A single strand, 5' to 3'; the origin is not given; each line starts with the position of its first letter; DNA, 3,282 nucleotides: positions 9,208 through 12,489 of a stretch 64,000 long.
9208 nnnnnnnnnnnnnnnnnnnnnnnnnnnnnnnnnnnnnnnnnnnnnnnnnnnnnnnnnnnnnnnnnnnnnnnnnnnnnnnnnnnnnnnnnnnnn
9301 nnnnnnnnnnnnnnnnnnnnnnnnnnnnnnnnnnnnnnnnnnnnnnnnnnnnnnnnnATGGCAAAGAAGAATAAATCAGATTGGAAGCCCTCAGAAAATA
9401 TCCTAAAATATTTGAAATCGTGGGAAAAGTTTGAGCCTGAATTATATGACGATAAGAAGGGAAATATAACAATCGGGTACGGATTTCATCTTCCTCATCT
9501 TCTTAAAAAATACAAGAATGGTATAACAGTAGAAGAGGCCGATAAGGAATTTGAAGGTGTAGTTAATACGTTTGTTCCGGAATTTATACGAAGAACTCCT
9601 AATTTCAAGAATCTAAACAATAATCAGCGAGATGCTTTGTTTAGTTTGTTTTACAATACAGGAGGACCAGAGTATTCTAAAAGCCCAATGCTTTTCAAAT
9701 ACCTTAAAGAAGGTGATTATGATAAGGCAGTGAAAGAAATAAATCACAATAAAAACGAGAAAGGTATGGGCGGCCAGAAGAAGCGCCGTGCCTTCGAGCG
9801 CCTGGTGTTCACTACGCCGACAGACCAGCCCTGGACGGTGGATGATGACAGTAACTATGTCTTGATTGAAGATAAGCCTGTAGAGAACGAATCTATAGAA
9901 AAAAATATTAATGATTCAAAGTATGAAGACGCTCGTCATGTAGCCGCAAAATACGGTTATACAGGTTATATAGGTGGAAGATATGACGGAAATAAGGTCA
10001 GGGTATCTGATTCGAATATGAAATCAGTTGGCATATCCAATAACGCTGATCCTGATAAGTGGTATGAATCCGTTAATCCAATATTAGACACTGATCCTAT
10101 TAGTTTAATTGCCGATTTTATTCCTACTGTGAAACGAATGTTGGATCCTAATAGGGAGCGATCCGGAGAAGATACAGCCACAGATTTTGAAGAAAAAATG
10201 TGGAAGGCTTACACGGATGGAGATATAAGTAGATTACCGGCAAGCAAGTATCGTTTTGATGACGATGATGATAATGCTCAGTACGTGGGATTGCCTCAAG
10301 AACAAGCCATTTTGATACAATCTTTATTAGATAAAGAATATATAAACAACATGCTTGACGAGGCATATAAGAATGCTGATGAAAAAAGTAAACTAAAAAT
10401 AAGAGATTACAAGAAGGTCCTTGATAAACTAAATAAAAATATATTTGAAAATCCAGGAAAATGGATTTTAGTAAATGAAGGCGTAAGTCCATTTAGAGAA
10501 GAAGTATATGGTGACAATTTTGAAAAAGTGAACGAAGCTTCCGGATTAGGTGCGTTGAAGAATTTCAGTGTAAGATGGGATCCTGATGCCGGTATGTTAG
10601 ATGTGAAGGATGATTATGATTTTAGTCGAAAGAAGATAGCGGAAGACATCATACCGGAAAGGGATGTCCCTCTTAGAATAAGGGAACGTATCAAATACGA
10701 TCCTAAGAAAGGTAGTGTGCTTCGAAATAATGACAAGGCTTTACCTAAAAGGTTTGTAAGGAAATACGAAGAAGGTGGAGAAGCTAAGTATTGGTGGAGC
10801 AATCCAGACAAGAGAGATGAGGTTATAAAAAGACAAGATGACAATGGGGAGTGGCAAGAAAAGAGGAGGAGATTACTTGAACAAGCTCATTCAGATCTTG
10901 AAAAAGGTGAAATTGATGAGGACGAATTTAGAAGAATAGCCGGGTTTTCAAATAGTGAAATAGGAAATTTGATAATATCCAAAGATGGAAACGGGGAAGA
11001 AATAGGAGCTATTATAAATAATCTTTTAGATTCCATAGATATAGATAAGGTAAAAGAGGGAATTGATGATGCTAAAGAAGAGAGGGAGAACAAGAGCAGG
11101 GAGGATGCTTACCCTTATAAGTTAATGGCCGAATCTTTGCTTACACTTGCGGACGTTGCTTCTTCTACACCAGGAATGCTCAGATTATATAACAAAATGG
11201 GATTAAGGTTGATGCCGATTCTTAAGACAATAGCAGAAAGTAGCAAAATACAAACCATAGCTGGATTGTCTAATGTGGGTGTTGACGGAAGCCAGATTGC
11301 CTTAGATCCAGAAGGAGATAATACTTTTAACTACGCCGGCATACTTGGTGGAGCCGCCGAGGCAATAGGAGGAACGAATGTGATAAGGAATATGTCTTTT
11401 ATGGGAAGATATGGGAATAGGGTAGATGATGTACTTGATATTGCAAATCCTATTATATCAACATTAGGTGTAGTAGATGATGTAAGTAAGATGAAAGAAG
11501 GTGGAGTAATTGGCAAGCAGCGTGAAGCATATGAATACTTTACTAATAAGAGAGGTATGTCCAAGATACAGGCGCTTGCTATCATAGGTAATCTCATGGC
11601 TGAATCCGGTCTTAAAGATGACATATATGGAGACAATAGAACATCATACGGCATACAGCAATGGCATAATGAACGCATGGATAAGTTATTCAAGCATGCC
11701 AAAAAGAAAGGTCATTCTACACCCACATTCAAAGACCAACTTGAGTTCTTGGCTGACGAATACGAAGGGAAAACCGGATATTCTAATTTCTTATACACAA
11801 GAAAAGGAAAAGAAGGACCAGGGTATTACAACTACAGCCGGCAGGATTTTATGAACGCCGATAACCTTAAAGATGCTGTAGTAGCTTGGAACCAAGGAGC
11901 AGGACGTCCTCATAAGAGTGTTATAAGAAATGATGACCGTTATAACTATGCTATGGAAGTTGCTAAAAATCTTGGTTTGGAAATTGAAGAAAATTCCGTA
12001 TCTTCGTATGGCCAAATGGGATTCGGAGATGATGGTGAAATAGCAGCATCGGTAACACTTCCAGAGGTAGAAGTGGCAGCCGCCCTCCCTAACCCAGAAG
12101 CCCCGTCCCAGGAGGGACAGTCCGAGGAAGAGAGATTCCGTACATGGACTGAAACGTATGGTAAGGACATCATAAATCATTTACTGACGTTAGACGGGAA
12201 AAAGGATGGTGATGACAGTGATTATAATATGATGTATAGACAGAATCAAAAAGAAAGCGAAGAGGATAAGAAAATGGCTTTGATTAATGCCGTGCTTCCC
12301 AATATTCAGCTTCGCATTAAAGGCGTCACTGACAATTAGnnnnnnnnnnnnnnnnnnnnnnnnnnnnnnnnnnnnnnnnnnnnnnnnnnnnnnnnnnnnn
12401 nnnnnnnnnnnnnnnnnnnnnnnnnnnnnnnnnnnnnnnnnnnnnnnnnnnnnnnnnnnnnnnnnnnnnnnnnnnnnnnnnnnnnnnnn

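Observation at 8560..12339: Two translationally coupled HExxH mini-metalloproteases feeding into a dual-hydrolase 993-aa lysin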

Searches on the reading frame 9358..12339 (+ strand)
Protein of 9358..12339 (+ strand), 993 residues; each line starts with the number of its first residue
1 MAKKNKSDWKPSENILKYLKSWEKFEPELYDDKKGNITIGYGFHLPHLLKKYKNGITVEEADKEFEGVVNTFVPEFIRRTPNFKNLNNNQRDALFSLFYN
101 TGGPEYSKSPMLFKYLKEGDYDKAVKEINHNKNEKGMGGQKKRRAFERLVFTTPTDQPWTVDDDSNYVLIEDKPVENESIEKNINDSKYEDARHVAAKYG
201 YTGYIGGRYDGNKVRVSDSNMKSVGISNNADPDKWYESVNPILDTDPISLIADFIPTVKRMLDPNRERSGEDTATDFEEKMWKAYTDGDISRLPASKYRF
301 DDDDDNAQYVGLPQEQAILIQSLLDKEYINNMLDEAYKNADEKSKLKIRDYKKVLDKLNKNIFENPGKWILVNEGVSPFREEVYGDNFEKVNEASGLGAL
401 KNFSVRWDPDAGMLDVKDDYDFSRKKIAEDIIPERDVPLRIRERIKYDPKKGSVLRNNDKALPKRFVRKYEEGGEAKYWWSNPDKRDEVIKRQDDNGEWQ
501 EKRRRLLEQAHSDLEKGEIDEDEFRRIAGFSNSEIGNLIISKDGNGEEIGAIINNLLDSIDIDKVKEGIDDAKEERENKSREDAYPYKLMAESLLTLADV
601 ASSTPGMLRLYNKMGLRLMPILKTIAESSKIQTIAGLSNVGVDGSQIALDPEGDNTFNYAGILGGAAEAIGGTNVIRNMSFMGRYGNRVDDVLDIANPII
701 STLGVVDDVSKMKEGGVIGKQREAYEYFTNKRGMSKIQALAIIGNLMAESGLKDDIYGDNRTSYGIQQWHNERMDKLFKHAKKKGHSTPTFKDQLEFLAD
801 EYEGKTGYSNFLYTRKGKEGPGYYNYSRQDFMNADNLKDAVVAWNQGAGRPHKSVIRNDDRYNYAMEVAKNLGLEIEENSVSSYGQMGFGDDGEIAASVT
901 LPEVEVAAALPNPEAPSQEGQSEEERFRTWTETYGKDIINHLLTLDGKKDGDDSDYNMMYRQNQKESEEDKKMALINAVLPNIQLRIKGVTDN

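Call 3: search_protein_families(library=pfam, proteins=[window:9358-12339:+], max_evalue=0.1)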
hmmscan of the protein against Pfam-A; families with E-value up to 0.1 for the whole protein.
window:9358-12339:+ (993 aa): 3 families
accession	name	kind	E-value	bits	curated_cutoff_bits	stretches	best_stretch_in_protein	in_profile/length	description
PF18013.6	Phage_lysozyme2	-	2.8e-21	76.6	28.2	1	721-871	3-139/140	Phage tail lysozyme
PF00959.24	Phage_lysozyme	-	2.7e-17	63.7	22.3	1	20-146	1-124/125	Phage lysozyme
PF09181.15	ProRS-C_2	-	0.0098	16.4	25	1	354-399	3-51/66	Prolyl-tRNA synthetase, C-terminal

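Call 4: search_protein_families(library=phrogs, proteins=[window:9358-12339:+], max_evalue=0.01)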
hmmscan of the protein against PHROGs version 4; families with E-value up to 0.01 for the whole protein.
window:9358-12339:+ (993 aa): 7 families
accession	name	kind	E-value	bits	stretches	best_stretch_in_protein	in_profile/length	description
phrog_7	-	lysis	2.9e-20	73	1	8-161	551-706/873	endolysin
phrog_9570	-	tail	3.5e-14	53.7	1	645-802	426-559/689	tail length tape measure protein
phrog_24249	-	tail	1.3e-10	41.7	1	716-819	8-108/739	tail protein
phrog_10457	-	lysis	3.5e-09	37.8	1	84-152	25-94/95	endolysin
phrog_8949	-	unknown function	6.3e-07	30.2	1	727-805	341-419/557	-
phrog_15410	-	unknown function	7.5e-07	29.5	1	24-130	184-293/311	-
phrog_33083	-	lysis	1.8e-06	27.9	1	16-156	8-145/456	endolysin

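Call 12: search_solved_structures(query=window:9358-12339:+, max_evalue=0.01)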
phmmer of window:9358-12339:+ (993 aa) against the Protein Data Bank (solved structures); distinct sequences matched with E-value up to 0.01: 5.
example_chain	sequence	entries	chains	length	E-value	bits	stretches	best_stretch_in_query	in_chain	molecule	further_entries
9kbt_A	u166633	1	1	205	1.6e-09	39.8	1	12-151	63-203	Lysozyme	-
9kbq_A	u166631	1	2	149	1e-06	30.5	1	16-152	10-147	Lysozyme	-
6et6_A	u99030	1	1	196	1.4e-06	30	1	16-152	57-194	Lysozyme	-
9kbs_A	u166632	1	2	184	4.1e-05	25.2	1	23-151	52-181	Lysozyme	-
8app_A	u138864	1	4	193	0.0078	17.7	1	18-127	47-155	Endolysin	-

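Call 78: search_protein_families(library=ncbifam, proteins=[window:9358-12339:+], max_evalue=0.1)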
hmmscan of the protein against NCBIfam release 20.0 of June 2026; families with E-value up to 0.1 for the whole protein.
window:9358-12339:+ (993 aa): 2 families
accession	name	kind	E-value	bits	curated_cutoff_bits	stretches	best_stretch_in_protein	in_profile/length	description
NF058676.1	BaGTA_endo_BgtA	equivalog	3.3e-10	39.9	315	1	12-150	5-144/220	gene transfer agent endolysin BgtA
NF051871.1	LysLocSpmX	equivalog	0.021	14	700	1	33-160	29-156/430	lysozyme-family localization factor SpmX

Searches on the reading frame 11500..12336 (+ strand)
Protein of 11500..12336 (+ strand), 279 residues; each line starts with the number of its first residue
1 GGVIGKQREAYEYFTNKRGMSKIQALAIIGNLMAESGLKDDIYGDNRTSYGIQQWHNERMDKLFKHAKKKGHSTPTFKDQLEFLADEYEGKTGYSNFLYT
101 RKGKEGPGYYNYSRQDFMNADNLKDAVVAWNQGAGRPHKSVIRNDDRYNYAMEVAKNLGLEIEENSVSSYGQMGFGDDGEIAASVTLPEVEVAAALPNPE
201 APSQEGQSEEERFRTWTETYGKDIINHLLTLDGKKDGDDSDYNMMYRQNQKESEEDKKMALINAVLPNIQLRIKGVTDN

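Call 82: search_dna_similar(query=window:11500-12336:+, collection=phages, mode=protein, max_evalue=0.00001, max_rows=40)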
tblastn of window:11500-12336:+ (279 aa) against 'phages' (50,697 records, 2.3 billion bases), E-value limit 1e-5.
Records with a match: 13; places in all: 13; records where one place covers at least 80% of the query: 1.
Best place of each record, by identity: 95-99% 1; <60% 12.
By first word of the organism name: Cellulophaga 7; Synechococcus 3; phage 1; Bacteriophage 1; Staphylococcus 1.
By host as written in the record: - 3; Cellulophaga baltica #18 2; Cellulophaga baltica #4 2; Cellulophaga baltica #17 2; Synechococcus sp. SynWH7803 2; Cellulophaga baltica #13 1; Staphylococcus ureilyticus ATCC49330 1.
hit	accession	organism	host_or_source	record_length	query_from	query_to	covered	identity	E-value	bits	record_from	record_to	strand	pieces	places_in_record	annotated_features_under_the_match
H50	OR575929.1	phage csAssE-Sib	human gut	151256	1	279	100%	96.8%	3e-175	541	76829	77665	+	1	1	tail lysozyme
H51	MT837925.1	Bacteriophage sp.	human fecal samples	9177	75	277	73%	30.5%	8e-17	86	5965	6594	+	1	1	record has no annotation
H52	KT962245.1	Cellulophaga phage phi4:1_13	Cellulophaga baltica #13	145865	6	196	68%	30.5%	5e-7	57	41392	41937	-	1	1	structural protein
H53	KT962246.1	Cellulophaga phage phi4:1_18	Cellulophaga baltica #18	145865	6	196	68%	30.5%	5e-7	57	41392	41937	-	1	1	structural protein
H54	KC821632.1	Cellulophaga phage phi4:1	Cellulophaga baltica #4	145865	6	196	68%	30.5%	5e-7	57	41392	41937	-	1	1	structural protein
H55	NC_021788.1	Cellulophaga phage phi4:1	Cellulophaga baltica #4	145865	6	196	68%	30.5%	5e-7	57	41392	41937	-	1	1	tail protein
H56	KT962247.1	Cellulophaga phage phi17:2_18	Cellulophaga baltica #18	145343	6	170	59%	31.0%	5e-7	56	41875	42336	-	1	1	putative tail protein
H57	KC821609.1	Cellulophaga phage phi17:2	Cellulophaga baltica #17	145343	6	170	59%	31.0%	5e-7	56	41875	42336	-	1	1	putative tail protein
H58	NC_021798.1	Cellulophaga phage phi17:2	Cellulophaga baltica #17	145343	6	170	59%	31.0%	5e-7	56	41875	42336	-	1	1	tail protein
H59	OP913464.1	Staphylococcus virus vB_SurM-PSU6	Staphylococcus ureilyticus ATCC49330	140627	3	103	36%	33.7%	1e-5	52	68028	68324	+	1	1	tail tape measure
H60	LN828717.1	Synechococcus phage S-PM2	-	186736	17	114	35%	31.6%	2e-8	61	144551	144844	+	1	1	hypothetical protein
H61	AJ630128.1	Synechococcus phage S-PM2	Synechococcus sp. SynWH7803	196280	17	114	35%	31.6%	2e-8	61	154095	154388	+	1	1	Hypothetical-Protein | belonging to T4-LIKE GC: 726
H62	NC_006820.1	Synechococcus phage S-PM2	Synechococcus sp. SynWH7803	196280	17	114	35%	31.6%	2e-8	61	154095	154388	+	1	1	Hypothetical-Protein | belonging to T4-LIKE GC: 726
